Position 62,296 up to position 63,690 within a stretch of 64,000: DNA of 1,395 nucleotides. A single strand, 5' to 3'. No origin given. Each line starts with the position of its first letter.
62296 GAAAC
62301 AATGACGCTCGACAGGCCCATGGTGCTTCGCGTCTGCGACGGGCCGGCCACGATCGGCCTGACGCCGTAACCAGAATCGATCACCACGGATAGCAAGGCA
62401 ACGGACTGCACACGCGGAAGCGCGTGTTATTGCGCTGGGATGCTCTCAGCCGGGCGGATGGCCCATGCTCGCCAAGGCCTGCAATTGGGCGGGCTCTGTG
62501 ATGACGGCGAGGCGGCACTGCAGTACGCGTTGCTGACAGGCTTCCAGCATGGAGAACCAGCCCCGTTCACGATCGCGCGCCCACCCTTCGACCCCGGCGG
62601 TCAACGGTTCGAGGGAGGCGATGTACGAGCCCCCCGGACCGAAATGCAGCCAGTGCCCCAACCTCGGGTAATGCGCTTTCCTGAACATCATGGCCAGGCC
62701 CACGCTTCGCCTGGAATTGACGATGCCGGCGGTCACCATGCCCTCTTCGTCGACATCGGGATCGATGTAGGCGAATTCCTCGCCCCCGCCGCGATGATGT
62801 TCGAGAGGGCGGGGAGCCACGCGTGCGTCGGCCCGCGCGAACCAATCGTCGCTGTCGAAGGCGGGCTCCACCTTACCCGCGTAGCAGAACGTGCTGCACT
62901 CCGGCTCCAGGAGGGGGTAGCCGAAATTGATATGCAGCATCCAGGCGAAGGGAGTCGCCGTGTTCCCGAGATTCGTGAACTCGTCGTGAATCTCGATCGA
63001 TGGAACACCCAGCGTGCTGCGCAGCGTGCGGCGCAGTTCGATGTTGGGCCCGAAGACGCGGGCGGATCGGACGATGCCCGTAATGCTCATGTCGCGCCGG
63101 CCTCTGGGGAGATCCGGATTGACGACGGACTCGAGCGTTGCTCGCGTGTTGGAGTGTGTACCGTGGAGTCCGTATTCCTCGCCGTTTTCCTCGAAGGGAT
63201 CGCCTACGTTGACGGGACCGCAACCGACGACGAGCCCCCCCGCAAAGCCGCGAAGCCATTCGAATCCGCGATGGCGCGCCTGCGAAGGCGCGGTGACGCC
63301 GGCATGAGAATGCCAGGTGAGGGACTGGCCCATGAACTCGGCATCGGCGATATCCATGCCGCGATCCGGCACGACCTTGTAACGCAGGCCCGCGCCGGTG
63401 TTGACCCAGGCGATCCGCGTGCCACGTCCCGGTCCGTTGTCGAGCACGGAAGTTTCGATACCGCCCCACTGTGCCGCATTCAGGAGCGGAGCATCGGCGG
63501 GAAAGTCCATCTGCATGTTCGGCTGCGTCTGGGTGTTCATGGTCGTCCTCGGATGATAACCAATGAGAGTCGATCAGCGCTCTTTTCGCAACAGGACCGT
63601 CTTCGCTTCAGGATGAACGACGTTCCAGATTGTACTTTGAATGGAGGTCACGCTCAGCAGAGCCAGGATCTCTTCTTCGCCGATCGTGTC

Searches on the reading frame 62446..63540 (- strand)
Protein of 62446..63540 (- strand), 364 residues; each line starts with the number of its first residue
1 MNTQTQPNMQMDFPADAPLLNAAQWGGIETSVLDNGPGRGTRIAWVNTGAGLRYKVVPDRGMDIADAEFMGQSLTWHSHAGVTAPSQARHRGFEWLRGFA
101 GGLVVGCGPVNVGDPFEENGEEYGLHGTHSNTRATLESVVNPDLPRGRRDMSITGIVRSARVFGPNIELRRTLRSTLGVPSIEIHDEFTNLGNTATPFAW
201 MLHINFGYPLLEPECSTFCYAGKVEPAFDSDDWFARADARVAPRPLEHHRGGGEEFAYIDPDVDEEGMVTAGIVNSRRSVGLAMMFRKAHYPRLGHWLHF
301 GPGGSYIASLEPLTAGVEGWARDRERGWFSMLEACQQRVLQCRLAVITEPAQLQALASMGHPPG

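Call 29: search_protein_families(library=pfam, proteins=[window:62446-63540:-], max_evalue=0.001)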
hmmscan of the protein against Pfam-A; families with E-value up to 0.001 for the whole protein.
window:62446-63540:- (364 aa): 1 family
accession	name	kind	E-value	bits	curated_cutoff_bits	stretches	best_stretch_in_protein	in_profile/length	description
PF14486.12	DUF4432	-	1.5e-70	237.9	32.5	1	38-344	1-302/304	Domain of unknown function (DUF4432)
